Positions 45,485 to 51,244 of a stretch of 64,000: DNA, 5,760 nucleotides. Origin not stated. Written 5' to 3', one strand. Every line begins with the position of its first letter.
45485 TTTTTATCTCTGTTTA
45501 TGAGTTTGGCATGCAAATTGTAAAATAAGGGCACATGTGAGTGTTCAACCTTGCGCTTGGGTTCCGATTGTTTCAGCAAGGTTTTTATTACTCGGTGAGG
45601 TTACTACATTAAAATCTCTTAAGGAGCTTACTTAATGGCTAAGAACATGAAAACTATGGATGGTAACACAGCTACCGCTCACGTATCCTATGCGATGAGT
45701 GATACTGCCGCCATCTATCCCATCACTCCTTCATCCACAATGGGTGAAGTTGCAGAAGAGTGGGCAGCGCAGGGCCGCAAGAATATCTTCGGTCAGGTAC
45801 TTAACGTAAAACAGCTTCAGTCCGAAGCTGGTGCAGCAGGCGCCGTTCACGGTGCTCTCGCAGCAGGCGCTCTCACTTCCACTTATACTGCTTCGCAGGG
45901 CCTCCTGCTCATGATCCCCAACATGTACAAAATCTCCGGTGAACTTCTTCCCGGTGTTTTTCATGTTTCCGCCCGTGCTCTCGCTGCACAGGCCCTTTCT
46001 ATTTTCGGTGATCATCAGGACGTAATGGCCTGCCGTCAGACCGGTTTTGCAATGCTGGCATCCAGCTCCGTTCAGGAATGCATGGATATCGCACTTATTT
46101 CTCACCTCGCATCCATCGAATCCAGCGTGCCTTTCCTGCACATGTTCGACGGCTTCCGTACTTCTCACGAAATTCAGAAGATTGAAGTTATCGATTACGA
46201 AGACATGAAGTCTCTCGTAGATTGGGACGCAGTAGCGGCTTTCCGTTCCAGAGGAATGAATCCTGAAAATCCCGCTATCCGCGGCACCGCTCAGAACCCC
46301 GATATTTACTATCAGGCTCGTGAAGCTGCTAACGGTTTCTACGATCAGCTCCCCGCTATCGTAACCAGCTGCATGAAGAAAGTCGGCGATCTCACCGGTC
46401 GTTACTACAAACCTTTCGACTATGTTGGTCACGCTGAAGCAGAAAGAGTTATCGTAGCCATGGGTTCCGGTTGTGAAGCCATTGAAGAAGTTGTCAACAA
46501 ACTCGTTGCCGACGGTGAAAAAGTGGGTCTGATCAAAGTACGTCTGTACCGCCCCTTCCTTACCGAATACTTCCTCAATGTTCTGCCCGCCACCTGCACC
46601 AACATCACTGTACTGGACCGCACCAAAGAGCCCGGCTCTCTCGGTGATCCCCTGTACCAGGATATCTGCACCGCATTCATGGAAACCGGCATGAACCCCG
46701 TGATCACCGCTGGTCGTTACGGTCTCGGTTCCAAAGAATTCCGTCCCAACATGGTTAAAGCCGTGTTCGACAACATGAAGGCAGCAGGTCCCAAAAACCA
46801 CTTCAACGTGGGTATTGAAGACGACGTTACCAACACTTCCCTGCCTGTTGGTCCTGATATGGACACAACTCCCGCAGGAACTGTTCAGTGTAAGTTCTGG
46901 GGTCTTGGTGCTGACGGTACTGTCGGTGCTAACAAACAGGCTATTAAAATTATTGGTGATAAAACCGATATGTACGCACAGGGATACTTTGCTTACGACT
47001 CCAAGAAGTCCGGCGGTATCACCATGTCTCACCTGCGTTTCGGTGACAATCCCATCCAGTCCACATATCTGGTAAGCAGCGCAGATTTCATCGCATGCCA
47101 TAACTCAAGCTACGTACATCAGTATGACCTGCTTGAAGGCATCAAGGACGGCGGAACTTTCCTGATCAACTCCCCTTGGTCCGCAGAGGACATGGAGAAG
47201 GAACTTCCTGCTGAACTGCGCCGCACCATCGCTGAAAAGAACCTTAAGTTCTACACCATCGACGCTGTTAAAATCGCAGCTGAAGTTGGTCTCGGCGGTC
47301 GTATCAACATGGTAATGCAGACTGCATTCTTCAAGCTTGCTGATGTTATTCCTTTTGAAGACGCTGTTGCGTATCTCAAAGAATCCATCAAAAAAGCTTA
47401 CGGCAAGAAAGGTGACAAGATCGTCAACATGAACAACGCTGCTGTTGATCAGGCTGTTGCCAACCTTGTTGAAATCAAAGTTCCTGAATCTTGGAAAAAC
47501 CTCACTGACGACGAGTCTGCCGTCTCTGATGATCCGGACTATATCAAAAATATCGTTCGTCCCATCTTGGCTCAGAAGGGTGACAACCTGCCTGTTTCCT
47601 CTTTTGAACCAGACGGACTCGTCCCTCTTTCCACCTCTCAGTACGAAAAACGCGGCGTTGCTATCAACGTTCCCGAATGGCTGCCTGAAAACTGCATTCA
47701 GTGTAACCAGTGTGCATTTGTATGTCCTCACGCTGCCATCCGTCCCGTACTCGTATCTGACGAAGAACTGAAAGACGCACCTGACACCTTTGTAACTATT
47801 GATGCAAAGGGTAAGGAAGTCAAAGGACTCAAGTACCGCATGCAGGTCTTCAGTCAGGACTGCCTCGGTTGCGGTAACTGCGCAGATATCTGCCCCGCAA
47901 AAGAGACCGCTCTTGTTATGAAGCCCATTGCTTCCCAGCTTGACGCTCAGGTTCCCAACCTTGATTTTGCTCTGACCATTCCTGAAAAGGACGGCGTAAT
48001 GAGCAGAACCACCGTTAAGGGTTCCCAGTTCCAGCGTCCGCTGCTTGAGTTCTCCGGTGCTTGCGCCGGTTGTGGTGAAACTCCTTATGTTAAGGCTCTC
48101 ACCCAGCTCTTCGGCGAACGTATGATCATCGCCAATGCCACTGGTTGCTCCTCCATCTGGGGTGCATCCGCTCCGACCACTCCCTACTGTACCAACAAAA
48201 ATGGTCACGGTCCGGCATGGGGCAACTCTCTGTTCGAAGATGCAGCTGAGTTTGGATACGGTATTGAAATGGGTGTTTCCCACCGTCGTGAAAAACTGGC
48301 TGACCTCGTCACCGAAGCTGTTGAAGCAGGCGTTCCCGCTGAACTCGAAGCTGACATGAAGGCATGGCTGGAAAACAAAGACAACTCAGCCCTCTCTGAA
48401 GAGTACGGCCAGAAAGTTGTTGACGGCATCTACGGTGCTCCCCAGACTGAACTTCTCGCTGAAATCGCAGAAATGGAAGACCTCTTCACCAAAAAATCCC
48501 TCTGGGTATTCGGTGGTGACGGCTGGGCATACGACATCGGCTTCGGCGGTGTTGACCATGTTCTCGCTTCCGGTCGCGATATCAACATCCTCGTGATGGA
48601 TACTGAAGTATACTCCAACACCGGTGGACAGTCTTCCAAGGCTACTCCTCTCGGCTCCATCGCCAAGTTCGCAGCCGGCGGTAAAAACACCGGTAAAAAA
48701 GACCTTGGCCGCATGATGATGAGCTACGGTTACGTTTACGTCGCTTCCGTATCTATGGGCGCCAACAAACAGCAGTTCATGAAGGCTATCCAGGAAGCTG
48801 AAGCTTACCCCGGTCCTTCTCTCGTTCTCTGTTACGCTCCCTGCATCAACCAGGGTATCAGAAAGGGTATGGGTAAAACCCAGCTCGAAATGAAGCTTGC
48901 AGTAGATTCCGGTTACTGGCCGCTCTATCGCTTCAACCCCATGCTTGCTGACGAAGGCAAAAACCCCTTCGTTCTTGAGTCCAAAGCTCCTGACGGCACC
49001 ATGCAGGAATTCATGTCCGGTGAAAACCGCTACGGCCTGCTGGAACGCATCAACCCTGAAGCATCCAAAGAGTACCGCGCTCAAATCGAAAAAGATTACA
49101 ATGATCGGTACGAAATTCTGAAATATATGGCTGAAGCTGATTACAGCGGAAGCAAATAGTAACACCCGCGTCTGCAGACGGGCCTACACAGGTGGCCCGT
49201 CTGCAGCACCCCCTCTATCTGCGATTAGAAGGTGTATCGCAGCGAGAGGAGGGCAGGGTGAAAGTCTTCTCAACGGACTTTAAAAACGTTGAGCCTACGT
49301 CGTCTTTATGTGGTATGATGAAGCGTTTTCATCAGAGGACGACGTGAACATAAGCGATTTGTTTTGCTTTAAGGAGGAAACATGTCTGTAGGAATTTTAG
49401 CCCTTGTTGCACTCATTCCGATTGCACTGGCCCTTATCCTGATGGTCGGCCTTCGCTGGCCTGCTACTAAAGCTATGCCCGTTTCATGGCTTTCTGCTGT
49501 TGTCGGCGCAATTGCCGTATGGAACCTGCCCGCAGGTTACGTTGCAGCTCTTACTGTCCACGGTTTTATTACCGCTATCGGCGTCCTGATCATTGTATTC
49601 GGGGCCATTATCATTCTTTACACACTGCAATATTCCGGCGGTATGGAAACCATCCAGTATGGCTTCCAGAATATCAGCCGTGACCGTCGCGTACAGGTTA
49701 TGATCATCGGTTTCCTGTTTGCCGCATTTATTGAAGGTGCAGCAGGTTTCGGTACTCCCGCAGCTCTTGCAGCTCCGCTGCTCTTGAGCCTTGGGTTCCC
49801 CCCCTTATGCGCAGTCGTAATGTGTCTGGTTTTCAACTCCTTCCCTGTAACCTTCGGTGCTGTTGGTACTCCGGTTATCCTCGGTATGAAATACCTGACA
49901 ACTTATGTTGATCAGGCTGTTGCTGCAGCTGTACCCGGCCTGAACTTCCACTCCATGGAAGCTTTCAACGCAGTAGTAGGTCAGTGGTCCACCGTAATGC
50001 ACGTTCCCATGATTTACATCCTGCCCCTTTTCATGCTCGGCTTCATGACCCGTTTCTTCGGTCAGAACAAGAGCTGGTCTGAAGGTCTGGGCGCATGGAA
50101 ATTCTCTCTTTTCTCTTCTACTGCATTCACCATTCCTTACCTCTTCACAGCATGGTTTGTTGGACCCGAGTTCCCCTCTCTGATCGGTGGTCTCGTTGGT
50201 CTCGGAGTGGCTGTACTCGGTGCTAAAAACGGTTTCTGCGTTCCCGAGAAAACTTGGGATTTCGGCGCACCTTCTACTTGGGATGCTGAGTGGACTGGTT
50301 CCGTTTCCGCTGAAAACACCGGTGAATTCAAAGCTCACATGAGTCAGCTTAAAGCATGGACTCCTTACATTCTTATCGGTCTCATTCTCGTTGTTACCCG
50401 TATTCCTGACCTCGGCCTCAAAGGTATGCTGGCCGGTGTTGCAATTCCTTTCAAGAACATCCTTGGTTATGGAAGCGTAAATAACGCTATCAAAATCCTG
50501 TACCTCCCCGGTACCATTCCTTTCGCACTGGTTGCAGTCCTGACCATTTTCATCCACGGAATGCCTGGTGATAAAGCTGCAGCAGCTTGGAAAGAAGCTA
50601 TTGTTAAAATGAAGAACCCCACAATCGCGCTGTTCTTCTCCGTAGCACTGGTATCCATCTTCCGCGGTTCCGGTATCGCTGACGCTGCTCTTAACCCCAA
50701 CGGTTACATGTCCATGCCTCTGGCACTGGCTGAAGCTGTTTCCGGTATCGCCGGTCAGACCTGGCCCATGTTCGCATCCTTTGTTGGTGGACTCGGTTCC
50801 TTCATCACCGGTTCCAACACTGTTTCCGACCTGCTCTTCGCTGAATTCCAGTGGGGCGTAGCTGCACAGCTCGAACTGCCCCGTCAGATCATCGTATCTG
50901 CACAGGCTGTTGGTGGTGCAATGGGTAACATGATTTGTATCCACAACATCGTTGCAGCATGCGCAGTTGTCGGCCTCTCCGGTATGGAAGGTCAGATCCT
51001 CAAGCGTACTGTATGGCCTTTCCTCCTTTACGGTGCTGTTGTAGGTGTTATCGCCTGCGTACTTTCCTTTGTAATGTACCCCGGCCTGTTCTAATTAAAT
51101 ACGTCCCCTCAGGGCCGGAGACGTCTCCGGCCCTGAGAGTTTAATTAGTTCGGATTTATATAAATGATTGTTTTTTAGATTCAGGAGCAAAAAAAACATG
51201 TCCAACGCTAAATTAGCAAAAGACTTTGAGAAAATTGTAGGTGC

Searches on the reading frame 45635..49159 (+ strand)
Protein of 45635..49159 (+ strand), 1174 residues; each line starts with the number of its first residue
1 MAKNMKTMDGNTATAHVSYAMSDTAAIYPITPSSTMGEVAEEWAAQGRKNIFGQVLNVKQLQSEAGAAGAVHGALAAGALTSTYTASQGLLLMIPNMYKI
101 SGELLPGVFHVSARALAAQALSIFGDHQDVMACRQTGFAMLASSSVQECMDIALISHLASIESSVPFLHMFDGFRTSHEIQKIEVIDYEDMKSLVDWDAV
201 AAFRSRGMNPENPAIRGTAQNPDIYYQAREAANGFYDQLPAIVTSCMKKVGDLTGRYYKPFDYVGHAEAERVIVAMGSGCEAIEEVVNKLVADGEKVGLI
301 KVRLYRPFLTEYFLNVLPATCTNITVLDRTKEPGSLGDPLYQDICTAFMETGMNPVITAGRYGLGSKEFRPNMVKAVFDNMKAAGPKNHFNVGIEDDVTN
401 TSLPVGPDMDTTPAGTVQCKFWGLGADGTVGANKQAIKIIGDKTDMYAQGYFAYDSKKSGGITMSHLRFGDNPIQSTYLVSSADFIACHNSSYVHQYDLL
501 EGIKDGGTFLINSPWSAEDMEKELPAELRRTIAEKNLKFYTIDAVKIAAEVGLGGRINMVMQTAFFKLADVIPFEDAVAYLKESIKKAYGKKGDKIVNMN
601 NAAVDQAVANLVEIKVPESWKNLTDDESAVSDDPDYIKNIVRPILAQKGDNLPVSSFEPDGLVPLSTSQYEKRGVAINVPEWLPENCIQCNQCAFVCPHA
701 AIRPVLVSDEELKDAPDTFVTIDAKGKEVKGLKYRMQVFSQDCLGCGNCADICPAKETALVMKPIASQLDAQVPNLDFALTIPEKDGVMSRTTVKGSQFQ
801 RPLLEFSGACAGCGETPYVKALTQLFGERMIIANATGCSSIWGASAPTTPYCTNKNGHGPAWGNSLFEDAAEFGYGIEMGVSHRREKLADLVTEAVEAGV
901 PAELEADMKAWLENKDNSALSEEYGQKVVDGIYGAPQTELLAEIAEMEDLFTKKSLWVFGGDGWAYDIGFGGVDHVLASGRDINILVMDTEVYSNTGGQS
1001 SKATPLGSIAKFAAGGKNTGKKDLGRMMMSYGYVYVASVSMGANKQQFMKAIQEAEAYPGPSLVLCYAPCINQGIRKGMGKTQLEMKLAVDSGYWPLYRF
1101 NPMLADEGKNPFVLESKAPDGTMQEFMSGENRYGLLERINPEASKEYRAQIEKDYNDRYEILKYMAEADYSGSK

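Call 67: search_protein_families(library=pfam, proteins=[window:45635-49159:+], max_evalue=0.00001)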
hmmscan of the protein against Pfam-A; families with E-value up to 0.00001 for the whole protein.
window:45635-49159:+ (1174 aa): 13 families
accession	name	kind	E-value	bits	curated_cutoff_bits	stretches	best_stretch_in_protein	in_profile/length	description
PF01855.24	POR_N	-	3.3e-80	269.6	27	1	17-247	2-230/231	Pyruvate flavodoxin/ferredoxin oxidoreductase, thiamine diP-bdg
PF01558.24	POR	-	2e-36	126.2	27.4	1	425-608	1-172/173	Pyruvate ferredoxin/flavodoxin oxidoreductase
PF10371.14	EKR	-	3.1e-19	69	27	1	630-676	9-55/55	Domain of unknown function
PF17147.9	PFOR_II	-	1.1e-13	51.8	27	1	269-370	1-98/102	Pyruvate:ferredoxin oxidoreductase core domain II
PF02775.26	TPP_enzyme_C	-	6.9e-10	39.4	21.9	1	953-1064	46-149/151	Thiamine pyrophosphate enzyme, C-terminal TPP binding domain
PF13484.11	Fer4_16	-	6.6e-09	36.9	30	1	686-755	1-65/66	4Fe-4S double cluster binding domain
PF12838.12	Fer4_7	-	1.7e-08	35.3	27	1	686-755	1-50/52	4Fe-4S dicluster domain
PF12837.12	Fer4_6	-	9.6e-08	32.1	25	1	679-702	1-24/24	4Fe-4S binding domain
PF13237.11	Fer4_10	-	1.1e-07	32.1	25.5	1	684-754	6-53/53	4Fe-4S dicluster domain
PF00037.32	Fer4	-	2.8e-07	30.5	21.1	0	681-703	2-24/24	4Fe-4S binding domain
PF13187.11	Fer4_9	-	1.4e-06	28.7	27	1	686-756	1-50/52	4Fe-4S dicluster domain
PF13183.11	Fer4_8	-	1.8e-06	28.8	27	1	685-756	3-67/68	4Fe-4S dicluster domain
PF14697.11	Fer4_21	-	6.9e-06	26.6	35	0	685-757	6-55/59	4Fe-4S dicluster domain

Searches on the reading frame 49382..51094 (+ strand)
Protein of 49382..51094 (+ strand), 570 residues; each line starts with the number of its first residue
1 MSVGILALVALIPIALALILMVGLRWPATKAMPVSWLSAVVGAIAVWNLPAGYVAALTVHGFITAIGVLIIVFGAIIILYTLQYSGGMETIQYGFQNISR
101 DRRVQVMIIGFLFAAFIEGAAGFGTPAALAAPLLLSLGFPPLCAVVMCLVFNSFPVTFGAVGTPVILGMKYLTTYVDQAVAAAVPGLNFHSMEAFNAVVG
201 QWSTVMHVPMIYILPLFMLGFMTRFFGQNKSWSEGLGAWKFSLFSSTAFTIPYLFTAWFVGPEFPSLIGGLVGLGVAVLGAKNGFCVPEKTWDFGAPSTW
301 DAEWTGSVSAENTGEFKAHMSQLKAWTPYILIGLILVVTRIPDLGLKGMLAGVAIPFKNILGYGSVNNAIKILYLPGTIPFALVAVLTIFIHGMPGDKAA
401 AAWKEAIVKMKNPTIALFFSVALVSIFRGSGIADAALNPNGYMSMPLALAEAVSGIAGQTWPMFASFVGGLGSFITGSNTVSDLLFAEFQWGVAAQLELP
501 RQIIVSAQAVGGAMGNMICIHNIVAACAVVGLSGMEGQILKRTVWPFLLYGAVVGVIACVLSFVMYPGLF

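Call 67: search_protein_families(library=pfam, proteins=[window:49382-51094:+], max_evalue=0.00001)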
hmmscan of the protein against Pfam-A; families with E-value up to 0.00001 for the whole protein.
window:49382-51094:+ (570 aa): 1 family
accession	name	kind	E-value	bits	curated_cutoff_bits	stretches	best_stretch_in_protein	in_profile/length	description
PF02652.20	Lactate_perm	-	1.1e-112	378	27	1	7-560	3-521/522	L-lactate permease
